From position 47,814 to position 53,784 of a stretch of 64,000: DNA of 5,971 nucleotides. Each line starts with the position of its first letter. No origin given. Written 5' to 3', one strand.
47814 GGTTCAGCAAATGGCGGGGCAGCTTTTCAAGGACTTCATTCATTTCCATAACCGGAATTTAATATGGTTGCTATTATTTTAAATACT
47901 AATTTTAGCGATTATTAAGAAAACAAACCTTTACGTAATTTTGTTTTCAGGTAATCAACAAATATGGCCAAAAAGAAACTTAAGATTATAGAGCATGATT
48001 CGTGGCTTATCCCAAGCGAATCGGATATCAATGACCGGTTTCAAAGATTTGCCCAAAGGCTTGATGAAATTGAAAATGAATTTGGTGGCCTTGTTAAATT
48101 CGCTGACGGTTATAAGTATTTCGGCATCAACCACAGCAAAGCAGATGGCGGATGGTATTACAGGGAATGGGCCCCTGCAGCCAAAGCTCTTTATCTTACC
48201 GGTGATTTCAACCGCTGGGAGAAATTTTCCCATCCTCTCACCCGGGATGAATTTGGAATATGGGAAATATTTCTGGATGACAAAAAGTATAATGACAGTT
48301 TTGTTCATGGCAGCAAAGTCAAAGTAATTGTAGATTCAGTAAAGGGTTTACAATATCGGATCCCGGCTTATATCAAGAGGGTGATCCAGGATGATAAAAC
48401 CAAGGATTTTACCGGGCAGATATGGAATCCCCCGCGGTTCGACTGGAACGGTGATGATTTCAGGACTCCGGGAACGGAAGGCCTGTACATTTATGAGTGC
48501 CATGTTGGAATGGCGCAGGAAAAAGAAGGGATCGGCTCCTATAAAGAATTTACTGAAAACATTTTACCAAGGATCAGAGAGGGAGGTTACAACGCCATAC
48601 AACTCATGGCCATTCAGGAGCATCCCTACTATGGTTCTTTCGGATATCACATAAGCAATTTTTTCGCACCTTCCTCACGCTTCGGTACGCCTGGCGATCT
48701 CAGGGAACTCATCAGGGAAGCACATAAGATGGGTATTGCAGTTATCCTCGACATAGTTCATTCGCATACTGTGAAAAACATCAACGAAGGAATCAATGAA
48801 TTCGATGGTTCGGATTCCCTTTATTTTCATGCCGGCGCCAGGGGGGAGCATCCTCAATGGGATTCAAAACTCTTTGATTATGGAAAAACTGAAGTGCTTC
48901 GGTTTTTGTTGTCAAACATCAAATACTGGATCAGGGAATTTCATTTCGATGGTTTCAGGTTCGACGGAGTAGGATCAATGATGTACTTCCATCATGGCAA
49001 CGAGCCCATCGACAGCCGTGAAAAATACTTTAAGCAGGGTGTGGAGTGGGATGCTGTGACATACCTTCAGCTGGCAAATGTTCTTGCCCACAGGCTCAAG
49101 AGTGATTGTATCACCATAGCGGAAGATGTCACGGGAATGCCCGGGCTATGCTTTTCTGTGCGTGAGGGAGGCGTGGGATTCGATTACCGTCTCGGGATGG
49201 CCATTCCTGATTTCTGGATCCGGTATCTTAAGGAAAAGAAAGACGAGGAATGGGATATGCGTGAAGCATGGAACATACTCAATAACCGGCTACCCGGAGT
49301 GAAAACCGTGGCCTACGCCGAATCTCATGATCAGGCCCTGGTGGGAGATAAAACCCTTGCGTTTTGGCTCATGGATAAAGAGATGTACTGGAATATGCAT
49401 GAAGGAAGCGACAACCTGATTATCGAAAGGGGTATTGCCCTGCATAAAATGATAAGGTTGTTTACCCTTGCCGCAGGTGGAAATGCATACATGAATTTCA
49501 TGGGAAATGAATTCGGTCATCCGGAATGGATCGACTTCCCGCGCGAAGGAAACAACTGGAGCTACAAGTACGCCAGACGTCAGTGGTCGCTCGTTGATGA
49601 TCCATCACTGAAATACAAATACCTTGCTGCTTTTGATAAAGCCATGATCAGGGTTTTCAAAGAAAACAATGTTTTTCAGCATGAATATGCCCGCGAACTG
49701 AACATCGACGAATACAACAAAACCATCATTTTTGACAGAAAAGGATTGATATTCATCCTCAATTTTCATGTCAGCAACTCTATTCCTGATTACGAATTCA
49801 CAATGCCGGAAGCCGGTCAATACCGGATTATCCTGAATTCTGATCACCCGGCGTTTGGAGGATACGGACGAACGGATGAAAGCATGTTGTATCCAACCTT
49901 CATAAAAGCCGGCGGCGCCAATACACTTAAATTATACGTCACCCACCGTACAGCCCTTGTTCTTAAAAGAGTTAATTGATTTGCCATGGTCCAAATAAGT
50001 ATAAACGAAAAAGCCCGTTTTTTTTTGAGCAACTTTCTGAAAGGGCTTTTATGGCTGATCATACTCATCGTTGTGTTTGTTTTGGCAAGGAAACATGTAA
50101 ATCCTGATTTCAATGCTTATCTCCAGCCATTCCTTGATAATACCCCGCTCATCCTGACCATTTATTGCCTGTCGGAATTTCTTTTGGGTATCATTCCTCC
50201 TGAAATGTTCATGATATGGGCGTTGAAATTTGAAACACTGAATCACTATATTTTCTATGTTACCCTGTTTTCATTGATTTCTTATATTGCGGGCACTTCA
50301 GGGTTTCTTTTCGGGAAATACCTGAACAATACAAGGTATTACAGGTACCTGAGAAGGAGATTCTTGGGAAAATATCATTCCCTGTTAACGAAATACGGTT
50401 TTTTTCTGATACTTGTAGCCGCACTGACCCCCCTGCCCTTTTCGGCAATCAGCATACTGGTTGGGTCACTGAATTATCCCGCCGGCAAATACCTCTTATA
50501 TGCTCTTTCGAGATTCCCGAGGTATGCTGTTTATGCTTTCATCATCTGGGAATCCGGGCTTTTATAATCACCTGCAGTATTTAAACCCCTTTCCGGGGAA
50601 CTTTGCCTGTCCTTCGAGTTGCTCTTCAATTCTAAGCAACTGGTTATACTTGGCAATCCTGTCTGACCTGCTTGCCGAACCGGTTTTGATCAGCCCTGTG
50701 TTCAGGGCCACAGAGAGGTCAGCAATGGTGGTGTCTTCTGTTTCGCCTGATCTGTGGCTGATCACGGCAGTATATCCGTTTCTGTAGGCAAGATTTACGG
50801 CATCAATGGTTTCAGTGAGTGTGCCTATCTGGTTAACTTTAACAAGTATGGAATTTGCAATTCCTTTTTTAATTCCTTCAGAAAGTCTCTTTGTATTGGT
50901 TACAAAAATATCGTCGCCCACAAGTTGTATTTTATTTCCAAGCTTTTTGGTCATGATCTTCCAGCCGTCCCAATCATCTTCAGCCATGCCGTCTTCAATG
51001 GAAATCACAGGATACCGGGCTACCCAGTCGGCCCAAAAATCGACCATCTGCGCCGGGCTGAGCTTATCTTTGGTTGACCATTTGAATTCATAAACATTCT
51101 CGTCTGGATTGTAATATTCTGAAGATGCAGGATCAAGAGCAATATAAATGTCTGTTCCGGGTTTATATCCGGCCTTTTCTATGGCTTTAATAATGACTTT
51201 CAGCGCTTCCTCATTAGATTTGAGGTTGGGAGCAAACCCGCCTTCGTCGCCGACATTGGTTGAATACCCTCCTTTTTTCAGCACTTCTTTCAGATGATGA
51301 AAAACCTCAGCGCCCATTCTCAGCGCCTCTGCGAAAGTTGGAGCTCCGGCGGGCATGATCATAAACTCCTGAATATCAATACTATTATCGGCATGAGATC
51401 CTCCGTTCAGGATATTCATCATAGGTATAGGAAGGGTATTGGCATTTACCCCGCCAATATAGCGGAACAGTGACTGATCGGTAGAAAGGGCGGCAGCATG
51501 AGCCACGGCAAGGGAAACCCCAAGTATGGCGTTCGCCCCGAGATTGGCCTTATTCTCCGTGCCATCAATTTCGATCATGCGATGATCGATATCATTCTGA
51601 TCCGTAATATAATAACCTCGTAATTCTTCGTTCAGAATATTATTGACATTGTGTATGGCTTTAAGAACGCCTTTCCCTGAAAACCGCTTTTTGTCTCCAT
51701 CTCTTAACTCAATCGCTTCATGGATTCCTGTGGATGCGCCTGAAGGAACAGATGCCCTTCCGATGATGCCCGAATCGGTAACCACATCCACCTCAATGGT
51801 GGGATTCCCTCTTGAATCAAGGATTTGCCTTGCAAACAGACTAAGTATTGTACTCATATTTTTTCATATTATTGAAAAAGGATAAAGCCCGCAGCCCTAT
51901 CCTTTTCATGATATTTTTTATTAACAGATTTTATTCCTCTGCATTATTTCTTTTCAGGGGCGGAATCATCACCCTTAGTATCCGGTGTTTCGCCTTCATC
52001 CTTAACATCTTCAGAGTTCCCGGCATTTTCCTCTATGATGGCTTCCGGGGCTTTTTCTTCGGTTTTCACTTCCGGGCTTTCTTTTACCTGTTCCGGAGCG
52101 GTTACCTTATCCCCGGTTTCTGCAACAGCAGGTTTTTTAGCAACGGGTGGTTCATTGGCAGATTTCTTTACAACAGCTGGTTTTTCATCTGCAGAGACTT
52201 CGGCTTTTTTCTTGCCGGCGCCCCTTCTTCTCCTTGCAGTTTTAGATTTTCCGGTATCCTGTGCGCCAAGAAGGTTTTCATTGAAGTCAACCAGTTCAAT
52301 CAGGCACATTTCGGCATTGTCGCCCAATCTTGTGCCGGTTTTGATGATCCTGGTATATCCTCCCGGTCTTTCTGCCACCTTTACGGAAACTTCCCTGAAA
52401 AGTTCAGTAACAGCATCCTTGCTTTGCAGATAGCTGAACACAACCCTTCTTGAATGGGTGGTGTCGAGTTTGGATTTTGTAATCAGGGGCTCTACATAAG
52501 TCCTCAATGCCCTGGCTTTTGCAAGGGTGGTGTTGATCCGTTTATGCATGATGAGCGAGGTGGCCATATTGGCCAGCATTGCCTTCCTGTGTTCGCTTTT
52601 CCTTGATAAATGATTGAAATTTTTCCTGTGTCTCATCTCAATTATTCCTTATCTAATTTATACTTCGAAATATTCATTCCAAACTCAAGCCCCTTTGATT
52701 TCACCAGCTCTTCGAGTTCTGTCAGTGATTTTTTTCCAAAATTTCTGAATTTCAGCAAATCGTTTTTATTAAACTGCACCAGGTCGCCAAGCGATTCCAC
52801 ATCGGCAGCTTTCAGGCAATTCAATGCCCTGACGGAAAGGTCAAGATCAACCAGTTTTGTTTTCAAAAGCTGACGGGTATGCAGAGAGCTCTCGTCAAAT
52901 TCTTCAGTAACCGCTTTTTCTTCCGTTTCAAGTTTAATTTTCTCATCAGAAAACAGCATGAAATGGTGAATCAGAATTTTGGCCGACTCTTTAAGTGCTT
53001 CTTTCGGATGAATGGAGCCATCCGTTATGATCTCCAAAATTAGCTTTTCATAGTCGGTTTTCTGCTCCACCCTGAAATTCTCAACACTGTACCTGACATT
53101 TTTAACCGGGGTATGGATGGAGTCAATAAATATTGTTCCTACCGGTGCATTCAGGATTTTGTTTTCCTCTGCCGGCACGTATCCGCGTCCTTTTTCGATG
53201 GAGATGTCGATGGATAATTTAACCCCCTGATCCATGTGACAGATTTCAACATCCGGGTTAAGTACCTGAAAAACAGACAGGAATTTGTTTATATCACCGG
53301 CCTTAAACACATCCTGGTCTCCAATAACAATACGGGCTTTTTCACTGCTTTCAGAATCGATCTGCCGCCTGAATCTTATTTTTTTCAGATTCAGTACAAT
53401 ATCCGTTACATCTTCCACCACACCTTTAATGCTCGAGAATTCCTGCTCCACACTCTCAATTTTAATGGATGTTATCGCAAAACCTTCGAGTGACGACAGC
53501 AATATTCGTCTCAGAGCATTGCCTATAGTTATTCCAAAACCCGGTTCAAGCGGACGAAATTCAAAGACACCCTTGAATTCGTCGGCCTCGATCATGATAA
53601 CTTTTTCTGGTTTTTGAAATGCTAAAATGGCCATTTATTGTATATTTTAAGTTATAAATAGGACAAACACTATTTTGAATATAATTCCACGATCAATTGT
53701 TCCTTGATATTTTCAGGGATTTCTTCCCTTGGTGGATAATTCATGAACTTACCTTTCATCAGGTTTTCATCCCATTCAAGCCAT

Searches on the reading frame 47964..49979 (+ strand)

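Call 73: search_protein_families(library=pfam, proteins=[window:47964-49979:+], max_evalue=0.000001)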
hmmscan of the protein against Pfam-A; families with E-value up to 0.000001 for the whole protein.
window:47964-49979:+ (671 aa): 3 families
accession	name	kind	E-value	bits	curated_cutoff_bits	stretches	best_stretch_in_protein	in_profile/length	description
PF00128.31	Alpha-amylase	-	3.2e-16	60.1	22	1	191-274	16-97/446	Alpha amylase, catalytic domain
PF02922.24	CBM_48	-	4.3e-15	56.3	22.4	1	53-136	2-82/83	Carbohydrate-binding module 48 (Isoamylase N-terminal domain)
PF02806.24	Alpha-amylase_C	-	2.6e-14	53.7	21.2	1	582-669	6-94/95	Alpha amylase, C-terminal all-beta domain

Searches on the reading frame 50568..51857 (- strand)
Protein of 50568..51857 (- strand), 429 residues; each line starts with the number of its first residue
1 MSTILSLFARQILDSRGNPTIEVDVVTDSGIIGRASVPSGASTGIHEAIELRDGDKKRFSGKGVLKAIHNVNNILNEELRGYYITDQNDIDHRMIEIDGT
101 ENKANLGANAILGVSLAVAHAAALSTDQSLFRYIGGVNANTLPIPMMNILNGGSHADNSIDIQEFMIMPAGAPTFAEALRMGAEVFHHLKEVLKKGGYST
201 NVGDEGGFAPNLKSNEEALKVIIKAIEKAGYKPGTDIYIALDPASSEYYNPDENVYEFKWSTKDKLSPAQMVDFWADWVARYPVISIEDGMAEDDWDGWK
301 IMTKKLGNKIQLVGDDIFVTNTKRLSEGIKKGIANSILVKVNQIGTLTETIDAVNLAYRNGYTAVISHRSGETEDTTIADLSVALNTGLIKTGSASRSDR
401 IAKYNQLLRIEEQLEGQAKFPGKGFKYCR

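Call 73: search_protein_families(library=pfam, proteins=[window:50568-51857:-], max_evalue=0.000001)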
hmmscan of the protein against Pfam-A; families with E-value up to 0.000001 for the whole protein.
window:50568-51857:- (429 aa): 2 families
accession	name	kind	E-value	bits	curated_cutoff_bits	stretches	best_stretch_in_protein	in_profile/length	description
PF00113.28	Enolase_C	-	3e-135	450.7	21.5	1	141-426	3-293/296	Enolase, C-terminal TIM barrel domain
PF03952.21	Enolase_N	-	1.7e-56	190.4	35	1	5-134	2-131/131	Enolase, N-terminal domain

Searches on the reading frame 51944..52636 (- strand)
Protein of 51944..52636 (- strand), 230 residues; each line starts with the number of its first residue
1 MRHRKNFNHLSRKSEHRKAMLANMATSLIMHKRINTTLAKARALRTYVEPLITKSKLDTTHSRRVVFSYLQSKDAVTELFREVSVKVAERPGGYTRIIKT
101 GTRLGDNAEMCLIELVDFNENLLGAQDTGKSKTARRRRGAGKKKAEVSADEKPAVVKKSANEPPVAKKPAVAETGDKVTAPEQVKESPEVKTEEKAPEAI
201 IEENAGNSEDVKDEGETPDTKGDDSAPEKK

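Call 73: search_protein_families(library=pfam, proteins=[window:51944-52636:-], max_evalue=0.000001)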
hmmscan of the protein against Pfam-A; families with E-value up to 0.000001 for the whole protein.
window:51944-52636:- (230 aa): 1 family
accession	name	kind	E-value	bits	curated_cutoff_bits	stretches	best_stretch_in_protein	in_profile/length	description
PF01196.24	Ribosomal_L17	-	5.2e-36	123.9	27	1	20-116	1-97/97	Ribosomal protein L17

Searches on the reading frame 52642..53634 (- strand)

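Call 73: search_protein_families(library=pfam, proteins=[window:52642-53634:-], max_evalue=0.000001)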
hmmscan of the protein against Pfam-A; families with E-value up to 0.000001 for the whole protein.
window:52642-53634:- (330 aa): 3 families
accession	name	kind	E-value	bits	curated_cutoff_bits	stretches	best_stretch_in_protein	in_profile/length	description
PF01193.29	RNA_pol_L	-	4.2e-26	90.9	24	1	27-225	1-74/74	RNA polymerase Rpb3/Rpb11 dimerisation domain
PF01000.31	RNA_pol_A_bac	-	4.8e-23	82.1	33.9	1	57-174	1-118/119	RNA polymerase Rpb3/RpoA insert domain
PF03118.21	RNA_pol_A_CTD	-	1.9e-21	76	23.8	1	251-311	5-65/67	Bacterial RNA polymerase, alpha chain C terminal domain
